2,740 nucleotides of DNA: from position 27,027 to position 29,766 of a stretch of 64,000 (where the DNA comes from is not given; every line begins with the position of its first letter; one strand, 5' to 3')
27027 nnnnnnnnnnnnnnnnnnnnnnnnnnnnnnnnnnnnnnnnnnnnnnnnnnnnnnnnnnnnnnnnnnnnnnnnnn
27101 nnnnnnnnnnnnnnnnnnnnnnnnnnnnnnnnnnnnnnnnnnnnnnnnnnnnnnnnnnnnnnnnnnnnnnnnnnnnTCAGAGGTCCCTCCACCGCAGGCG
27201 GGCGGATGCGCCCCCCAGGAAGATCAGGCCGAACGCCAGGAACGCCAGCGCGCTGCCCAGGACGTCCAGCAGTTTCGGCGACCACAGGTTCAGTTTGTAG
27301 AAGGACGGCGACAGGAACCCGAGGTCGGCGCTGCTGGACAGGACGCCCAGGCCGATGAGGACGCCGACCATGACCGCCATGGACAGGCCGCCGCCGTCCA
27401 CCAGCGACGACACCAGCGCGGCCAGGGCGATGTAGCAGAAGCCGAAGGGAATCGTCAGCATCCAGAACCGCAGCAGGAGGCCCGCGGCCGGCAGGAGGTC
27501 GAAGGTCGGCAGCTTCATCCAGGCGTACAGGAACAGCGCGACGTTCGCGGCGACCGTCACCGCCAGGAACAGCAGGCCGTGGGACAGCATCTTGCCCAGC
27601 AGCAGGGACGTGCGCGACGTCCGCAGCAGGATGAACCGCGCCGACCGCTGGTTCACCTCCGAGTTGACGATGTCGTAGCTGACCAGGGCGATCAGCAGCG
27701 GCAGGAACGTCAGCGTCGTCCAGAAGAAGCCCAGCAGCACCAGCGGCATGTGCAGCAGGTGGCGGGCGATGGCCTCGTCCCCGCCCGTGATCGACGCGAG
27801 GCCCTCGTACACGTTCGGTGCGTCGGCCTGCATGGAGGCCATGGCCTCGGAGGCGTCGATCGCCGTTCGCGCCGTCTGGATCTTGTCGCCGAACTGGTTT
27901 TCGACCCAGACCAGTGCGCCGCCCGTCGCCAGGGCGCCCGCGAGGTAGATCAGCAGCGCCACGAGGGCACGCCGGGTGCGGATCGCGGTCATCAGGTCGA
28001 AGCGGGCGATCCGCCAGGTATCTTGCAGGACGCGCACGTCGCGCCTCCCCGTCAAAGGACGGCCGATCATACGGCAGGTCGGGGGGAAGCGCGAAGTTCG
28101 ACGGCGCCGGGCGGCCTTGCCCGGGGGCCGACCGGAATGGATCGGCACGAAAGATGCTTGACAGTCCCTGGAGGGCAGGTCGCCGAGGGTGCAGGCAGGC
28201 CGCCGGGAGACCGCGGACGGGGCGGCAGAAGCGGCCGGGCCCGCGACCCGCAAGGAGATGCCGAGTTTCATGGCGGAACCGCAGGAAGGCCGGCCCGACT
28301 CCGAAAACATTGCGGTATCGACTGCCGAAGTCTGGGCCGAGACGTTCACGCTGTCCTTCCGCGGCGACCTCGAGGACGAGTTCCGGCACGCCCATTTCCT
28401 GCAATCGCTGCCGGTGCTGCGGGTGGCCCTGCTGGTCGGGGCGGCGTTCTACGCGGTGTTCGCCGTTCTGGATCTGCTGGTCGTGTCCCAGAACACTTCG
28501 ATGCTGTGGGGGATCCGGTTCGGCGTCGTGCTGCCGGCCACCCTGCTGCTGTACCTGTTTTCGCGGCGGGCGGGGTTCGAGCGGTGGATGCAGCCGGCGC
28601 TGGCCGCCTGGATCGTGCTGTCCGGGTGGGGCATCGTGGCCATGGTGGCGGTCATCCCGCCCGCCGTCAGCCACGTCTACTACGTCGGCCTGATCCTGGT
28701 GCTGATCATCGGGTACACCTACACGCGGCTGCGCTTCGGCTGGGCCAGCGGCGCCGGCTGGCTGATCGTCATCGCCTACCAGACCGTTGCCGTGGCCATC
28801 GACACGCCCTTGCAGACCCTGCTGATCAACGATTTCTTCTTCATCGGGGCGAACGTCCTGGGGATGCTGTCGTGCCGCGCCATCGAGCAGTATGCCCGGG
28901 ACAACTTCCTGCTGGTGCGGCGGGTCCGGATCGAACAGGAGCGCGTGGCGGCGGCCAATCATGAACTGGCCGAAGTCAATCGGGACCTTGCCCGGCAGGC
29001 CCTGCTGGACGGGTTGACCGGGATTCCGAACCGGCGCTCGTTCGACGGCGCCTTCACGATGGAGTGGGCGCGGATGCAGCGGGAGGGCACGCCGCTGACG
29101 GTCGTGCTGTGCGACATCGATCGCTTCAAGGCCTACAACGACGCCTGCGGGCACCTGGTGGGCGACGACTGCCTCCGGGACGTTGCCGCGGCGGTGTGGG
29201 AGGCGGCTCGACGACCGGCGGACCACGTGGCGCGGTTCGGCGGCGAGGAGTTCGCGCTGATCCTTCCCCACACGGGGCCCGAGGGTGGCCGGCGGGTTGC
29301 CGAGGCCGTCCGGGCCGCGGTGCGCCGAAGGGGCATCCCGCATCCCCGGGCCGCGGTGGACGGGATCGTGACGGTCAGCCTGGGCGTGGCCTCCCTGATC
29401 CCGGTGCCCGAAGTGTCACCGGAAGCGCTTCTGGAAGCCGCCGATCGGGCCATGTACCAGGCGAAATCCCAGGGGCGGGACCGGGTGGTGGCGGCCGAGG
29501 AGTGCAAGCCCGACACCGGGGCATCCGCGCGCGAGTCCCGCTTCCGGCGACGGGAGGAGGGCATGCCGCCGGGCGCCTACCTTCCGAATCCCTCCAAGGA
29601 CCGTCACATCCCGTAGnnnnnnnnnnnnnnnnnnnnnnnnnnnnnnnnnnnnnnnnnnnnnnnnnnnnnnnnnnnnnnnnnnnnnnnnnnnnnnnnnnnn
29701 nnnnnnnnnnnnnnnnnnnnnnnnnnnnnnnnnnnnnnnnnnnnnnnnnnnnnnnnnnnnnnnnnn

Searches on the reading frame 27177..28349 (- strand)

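Call 78: search_protein_families(library=pfam, proteins=[window:27177-28349:-], max_evalue=0.001)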
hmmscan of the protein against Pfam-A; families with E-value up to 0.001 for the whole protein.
window:27177-28349:- (390 aa): 2 families
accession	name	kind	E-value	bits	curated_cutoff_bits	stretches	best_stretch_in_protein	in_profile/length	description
PF12679.13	ABC2_membrane_2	-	9.3e-18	64.9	27.2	1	112-348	1-209/283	ABC-2 family transporter protein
PF12698.13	ABC2_membrane_3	-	5e-07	29.6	31.6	1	204-338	156-286/347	ABC-2 family transporter protein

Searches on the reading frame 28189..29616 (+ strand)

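Call 78: search_protein_families(library=pfam, proteins=[window:28189-29616:+], max_evalue=0.001)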
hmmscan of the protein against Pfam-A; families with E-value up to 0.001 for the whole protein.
window:28189-29616:+ (475 aa): 1 family
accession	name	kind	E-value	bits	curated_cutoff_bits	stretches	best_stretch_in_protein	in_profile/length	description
PF00990.26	GGDEF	-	1.1e-46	159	23.8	1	271-432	1-161/161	Diguanylate cyclase, GGDEF domain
